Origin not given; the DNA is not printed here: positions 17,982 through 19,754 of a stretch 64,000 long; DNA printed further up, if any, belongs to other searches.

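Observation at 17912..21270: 3.3-kb cassette with two B12-radical SAM paralogs inserted into a terminator loop, flanked by a perfect 27-bp direct repeat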

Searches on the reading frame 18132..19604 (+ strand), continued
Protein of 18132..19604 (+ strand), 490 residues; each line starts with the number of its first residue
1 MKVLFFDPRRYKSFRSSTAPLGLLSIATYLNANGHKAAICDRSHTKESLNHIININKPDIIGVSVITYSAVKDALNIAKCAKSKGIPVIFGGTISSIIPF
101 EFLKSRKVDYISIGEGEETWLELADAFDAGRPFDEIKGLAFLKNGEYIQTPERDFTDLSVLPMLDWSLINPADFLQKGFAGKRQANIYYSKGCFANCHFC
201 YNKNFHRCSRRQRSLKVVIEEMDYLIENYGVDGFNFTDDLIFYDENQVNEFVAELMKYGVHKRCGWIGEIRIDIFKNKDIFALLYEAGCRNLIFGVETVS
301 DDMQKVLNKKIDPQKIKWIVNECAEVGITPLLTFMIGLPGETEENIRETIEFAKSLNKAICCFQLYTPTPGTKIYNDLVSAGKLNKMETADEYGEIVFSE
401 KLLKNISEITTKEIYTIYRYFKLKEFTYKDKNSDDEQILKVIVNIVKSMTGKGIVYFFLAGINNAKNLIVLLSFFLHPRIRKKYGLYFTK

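Call 44: search_dna_similar(query=window:18132-19601:+, collection=phages, mode=protein, max_rows=10)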
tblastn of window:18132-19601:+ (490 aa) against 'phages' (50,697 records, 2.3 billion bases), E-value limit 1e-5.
Records with a match: 2; places in all: 2; records where one place covers at least 80% of the query: 0.
Best place of each record, by identity: <60% 2.
By first word of the organism name: Streptomyces 2.
By host as written in the record: Streptomyces flavovirens 2.
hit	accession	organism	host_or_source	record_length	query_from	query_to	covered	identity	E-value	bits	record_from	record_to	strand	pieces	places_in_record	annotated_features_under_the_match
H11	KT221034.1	Streptomyces phage SF3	Streptomyces flavovirens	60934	21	382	74%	23.5%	3e-17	91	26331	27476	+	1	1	hypothetical protein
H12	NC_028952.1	Streptomyces phage SF3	Streptomyces flavovirens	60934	21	382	74%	23.5%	3e-17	91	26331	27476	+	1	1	B12-binding domain-containing radical SAM protein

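Call 45: find_related_loci(query=A2, collection=viral_contigs, flank=6000)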
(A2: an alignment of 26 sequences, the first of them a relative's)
Query A2 (490 aa) in viral_contigs; peptide patterns used: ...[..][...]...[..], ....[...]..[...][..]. (x = any residue, [..] = any of these).
73 stretches matched a pattern; 3 encode a relative of the query (tblastn E <= 1e-3); 3 distinct loci.
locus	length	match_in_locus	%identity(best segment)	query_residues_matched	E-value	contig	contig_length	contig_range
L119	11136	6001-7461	31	1-486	6e-85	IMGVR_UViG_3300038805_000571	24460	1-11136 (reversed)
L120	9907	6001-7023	25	2-373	2e-24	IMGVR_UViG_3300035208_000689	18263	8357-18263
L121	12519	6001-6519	26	190-366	6e-10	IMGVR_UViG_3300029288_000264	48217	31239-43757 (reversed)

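Call 63: search_solved_structures(query=A2, max_evalue=0.001)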
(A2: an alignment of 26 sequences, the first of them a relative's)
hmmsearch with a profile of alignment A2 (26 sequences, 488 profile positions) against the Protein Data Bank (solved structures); distinct sequences matched with E-value up to 0.001: 21.
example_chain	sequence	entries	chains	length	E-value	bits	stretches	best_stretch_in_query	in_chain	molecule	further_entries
6fd2_B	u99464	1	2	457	7.7e-29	103.9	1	155-400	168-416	Putative apramycin biosynthetic oxidoreductase 4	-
9ccb_A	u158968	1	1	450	2.5e-27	98.9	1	89-375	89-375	Radical SAM core domain-containing protein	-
6wte_A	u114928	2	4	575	2.1e-18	69.4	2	187-363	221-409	B12-binding domain-containing protein | Tryptophan-C2-methyltransferase containing B12-binding domain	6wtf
5ul2_A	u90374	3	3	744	1.2e-13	53.7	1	37-380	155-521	OxsB protein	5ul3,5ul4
9n1b_A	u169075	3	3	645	2.8e-10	42.6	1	43-232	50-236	Radical SAM protein | Radical SAM enzyme CysS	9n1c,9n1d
2qgq_A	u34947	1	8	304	2.9e-10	42.6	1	187-374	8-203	Protein TM_1862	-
4jc0_A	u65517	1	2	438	6.7e-10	41.4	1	186-374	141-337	Ribosomal protein S12 methylthiotransferase RimO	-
7mjv_A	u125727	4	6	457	1.2e-08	37.3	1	190-377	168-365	tRNA-2-methylthio-N(6)-dimethylallyladenosine synthase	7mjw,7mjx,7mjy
7mjz_A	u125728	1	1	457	2.1e-08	36.4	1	190-376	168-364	tRNA-2-methylthio-N(6)-dimethylallyladenosine synthase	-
7kdx_A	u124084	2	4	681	1e-07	34.1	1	57-348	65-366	Methyltransferase TokK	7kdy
3ciw_A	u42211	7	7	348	1.1e-05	27.4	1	189-374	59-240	FeFe-Hydrogenase maturase | [FeFe] hydrogenase maturase subunit HydE | Biotin synthetase, putative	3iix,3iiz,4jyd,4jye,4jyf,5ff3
5fep_A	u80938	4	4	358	1.2e-05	27.3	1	189-374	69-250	[FeFe] hydrogenase maturase subunit HydE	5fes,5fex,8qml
7o1p_A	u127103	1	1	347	1.3e-05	27.2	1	189-374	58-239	[FeFe] hydrogenase maturase subunit HydE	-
3cix_A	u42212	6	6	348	1.3e-05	27.2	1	189-374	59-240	FeFe-Hydrogenase maturase | [FeFe] hydrogenase maturase subunit HydE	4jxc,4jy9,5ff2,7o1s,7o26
7o1o_A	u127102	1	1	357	1.4e-05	27.2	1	189-374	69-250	[FeFe] hydrogenase maturase subunit HydE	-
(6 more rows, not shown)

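Call 82: search_protein_families(library=ncbifam, proteins=[L115:5705-6001:+, L115:7555-8196:+, L024:7630-7938:+, L024:7277-7630:+, L025:11162-11707:-, L026:9509-9967:-, L108:7828-8259:-], max_evalue=0.001)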
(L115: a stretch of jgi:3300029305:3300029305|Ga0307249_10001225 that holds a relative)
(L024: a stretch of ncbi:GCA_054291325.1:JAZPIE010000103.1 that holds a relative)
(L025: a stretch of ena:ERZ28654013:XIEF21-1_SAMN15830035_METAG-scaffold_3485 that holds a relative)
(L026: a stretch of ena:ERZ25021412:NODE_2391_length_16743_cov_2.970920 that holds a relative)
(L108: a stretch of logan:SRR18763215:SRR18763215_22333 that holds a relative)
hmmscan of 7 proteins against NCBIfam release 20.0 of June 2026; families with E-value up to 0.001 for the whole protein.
L115:5705-6001:+ (99 aa): 1 family
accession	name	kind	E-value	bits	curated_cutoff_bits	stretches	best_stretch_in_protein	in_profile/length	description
NF041551.1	YlcI_YnfO_N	subfamily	1.4e-07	31.4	30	1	42-79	3-39/42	YlcI/YnfO family protein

L115:7555-8196:+ (214 aa): 4 families
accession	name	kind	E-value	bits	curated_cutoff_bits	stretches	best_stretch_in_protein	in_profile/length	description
TIGR01367.1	pyrE_Therm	equivalog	2.6e-06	27.2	150.25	1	21-203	13-182/187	orotate phosphoribosyltransferase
NF004689.0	PRK06031.1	equivalog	0.00023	20.5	175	1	116-189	145-219/233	phosphoribosyltransferase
NF002620.0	PRK02277.1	subfamily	0.00034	20.3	115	1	37-176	58-194/201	orotate phosphoribosyltransferase-like protein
NF005592.0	PRK07322.1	subfamily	0.00034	20.1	143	1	110-174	104-169/180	adenine phosphoribosyltransferase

L024:7630-7938:+ (103 aa): 1 family
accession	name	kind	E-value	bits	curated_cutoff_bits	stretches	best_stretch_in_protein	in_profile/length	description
TIGR04076.1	TIGR04076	subfamily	2e-30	105.2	33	1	3-101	1-89/91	TIGR04076 family protein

L024:7277-7630:+ (118 aa): 13 families
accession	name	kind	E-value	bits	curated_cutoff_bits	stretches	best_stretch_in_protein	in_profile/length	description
TIGR01617.1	arsC_related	subfamily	6.9e-26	90.8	75.05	1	2-113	1-113/117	Spx/MgsR family RNA polymerase-binding regulatory protein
NF002459.0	PRK01655.1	subfamily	6.6e-13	48.8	123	1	1-112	1-110/132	transcriptional regulator Spx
TIGR00014.1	arsC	equivalog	9.8e-11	42.2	106.05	1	8-100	7-98/114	arsenate reductase (glutaredoxin)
TIGR01616.1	nitro_assoc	hypoth_equivalog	1.1e-10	41.6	109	1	6-116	7-113/126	nitrogenase-associated protein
TIGR02196.1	GlrX_YruB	hypoth_equivalog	4e-09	36.9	88.55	1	7-53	7-53/74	glutaredoxin-like protein, YruB-family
NF008107.0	PRK10853.1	equivalog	2.5e-08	34.1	121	1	8-113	9-113/119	ArsC family reductase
NF009210.0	PRK12559.1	equivalog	1.2e-07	31.9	159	1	9-112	9-110/131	transcriptional regulator SpxA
NF009885.0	PRK13344.1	equivalog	1e-05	25.4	152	1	1-111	1-109/132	transcriptional regulator Spx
TIGR02194.1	GlrX_NrdH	subfamily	1.8e-05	24.9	85.75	1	8-43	7-42/72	glutaredoxin-like protein NrdH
NF041106.1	ArsC_rel_Se_1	subfamily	0.0001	22.8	85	1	9-110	9-105/107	ArsC family (seleno)protein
NF041212.1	Uxx_star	subfamily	0.00041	20.5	66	0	8-45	7-44/70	Uxx-star family glutaredoxin-like (seleno)protein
TIGR02200.1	GlrX_actino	hypoth_equivalog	0.00065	20.1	89.5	0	8-36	8-36/77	mycoredoxin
TIGR02181.1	GRX_bact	equivalog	0.00098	19.3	90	0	8-44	7-43/80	glutaredoxin 3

L025:11162-11707:- (182 aa): 0 families

L026:9509-9967:- (153 aa): 3 families
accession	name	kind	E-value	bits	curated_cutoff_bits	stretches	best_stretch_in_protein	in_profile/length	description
NF050092.1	BtaManbiosPhlase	equivalog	4.4e-35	121.2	550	1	8-144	216-348/351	BtaManbiosPhlase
NF052550.1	BManbPhaseBMBP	equivalog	6e-32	111.2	450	1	3-140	159-292/296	beta-1,2-mannobiose phosphorylase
NF058598.1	BetMansidBT3780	equivalog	1.4e-10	40.9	550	1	27-137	245-362/366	beta-1,2-mannosidase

L108:7828-8259:- (144 aa): 2 families
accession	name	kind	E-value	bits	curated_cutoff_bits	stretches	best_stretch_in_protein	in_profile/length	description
NF011069.0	PRK14499.1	equivalog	4.9e-63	213.1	457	1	3-144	163-306/308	cyclic pyranopterin monophosphate synthase MoaC/MOSC-domain-containing protein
NF008577.1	PRK11536.1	equivalog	8.6e-05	22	294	1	3-137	9-155/222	6-hydroxyaminopurine reductase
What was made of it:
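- Tried and rejected: The small ORF next to another family member is YlcI/YnfO-like (call 82).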

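Call 96: predict_structure(alignment_id=A2)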
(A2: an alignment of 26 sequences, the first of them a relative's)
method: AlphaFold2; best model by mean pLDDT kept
length: 490 residues; sequences in the alignment: 26
mean_pLDDT: 90.8   pTM: 0.89
mean pLDDT of the five models: 90.8, 88.4, 88.1, 87.1, 85.6
residues with pLDDT >= 90: 371; 70-90: 80; 50-70: 38; < 50: 1
segments of 3 or more residues with pLDDT < 50: none
pLDDT, mean of each block of 10 residues (from residue 1): 95 71 97 98 90 97 94 96 97 94 95 94 96 95 95 92 96 90 94 91 89 96 97 94 94 96 95 91 96 95 94 95 94 95 97 93 91 93 92 86 91 95 80 60 65 64 77 91 85
secondary structure, 60 per line:
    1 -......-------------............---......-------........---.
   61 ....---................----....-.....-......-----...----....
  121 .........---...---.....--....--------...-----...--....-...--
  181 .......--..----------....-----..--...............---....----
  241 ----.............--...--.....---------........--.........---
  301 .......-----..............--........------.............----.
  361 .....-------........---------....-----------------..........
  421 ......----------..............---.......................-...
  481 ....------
elements in order: E2-7 H21-32 E36-41 H49-56 E60-64 H68-83 E88-91 H93-97 H99-104 E110-112 H117-129 E139-143 E146-149 H171-174 E176-178 E181-187 H202-205 H215-229 E233-236 H245-257 E265-269 H279-286 E289-297 H301-307 H313-326 E329-336 H343-355 E360-365 H373-380 H390-393 H411-426 H437-450 H454-476 H478-484
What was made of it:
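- On Class B (cobalamin-dependent) radical SAM superfamily: The model has pLDDT 90.8 (call 96).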

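Call 98: fold_search(model_id=the predicted structure, library=pdb)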
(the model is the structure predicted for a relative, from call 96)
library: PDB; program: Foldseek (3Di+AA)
matches with E <= 10: 1763; with E <= 0.001: 91
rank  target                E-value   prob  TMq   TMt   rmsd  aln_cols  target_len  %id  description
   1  6wte_A                5.4e-25  1.00  0.67  0.59  11.2       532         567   16  Structure of radical S-adenosylmethionine methyltransferase, TsrM, from Kitasatospora setae with cobalamin and [4Fe-4S (released 2020-12-23)
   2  6wtf_A                1.5e-24  1.00  0.66  0.60   5.9       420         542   20  Structure of radical S-adenosylmethionine methyltransferase, TsrM, from Kitasatospora setae with tryptophan substrate  (released 2020-12-23)
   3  6wte_B                1.7e-24  1.00  0.65  0.60   6.0       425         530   19  Structure of radical S-adenosylmethionine methyltransferase, TsrM, from Kitasatospora setae with cobalamin and [4Fe-4S (released 2020-12-23)
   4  6wtf_B                4.5e-24  1.00  0.65  0.59   6.0       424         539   20  Structure of radical S-adenosylmethionine methyltransferase, TsrM, from Kitasatospora setae with tryptophan substrate  (released 2020-12-23)
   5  6fd2_A                2.5e-22  1.00  0.68  0.73   8.1       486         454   19  Radical SAM 1,2-diol dehydratase AprD4 in complex with its substrate paromamine (released 2018-01-17)
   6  6fd2_B                4.0e-22  1.00  0.66  0.71   7.1       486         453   18  Radical SAM 1,2-diol dehydratase AprD4 in complex with its substrate paromamine (released 2018-01-17)
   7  9ccb                  1.9e-21  1.00  0.64  0.75   6.3       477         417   19  X-ray crystal structure of methyl-coenzyme M reductase glutamine methylase (MgmA) from Methanothermobacter marburgensis  (released 2025-01-01)
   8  5ul3                  1.2e-18  1.00  0.64  0.44  14.9       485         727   17  Structure of Cobalamin-dependent S-adenosylmethionine radical enzyme OxsB with aqua-cobalamin bound (released 2017-04-19)
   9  5ul2                  2.2e-18  1.00  0.67  0.46  12.6       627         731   13  Structure of Apo, SeMet-labeled Cobalamin-dependent S-adenosylmethionine radical enzyme OxsB (released 2017-04-19)
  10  5ul4                  2.5e-18  1.00  0.63  0.43  11.8       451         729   17  Structure of Cobalamin-dependent S-adenosylmethionine radical enzyme OxsB with aqua-cobalamin and S-adenosylmethionine b (released 2017-04-19)
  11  9n1d                  2.3e-16  1.00  0.66  0.53   7.6       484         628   15  Crystal structure of CysS from Corallococcus sp. CA054B with 5'-deoxyadenosine and methionine bound (released 2026-01-28)
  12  9n1b                  2.7e-16  1.00  0.67  0.54   8.3       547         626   14  Crystal structure of CysS from Corallococcus sp. CA054B with 5'-deoxyadenosine, methionine, and pantetheinylated 3-metho (released 2026-01-28)
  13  9n1c                  4.3e-16  1.00  0.64  0.51   9.2       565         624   14  Crystal structure of CysS from Corallococcus sp. CA054B with 5'-deoxyadenosine, methionine, and pantetheinylated 3-ethox (released 2026-01-28)
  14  7kdx_A                6.5e-16  1.00  0.63  0.48   3.6       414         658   16  Crystal structure of Streptomyces tokunonesis TokK with hydroxycobalamin, 5'-deoxyadenosine, and methionine (released 2022-01-12)
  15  7kdx_B                6.8e-16  1.00  0.63  0.48   4.0       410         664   17  Crystal structure of Streptomyces tokunonesis TokK with hydroxycobalamin, 5'-deoxyadenosine, and methionine (released 2022-01-12)
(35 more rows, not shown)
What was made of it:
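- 18132..19604 (+): rSAM_A, a 490-aa class-B (cobalamin-dependent) radical SAM enzyme with the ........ cluster motif. Model pLDDT 90.8; nearest structures TsrM, AprD4, MgmA (calls 96, 98).
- On Class B (cobalamin-dependent) radical SAM superfamily: The top fold matches are TsrM, AprD4, MgmA, OxsB, CysS and TokK (call 98).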

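Call 100: search_protein_families(library=phrogs, proteins=[window:18132-19601:+])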
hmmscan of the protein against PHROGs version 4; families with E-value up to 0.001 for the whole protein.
window:18132-19601:+ (490 aa): 0 families

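Call 103: find_encoding_contigs(protein=P0006, flank=4000, max_places=3)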
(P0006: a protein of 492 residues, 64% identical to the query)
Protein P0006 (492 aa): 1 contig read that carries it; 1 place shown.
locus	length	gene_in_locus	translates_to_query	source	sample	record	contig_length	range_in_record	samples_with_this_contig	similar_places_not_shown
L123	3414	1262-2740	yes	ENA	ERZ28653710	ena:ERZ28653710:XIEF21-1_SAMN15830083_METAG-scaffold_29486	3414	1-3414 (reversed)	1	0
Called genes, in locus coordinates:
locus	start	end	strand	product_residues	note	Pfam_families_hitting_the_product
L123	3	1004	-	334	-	?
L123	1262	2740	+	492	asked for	PF02310:B12-binding, PF04055:Radical_SAM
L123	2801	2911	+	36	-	-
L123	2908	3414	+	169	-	?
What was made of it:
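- Tried and rejected: The contig ends inside the second gene, so there is no right junction (call 103).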
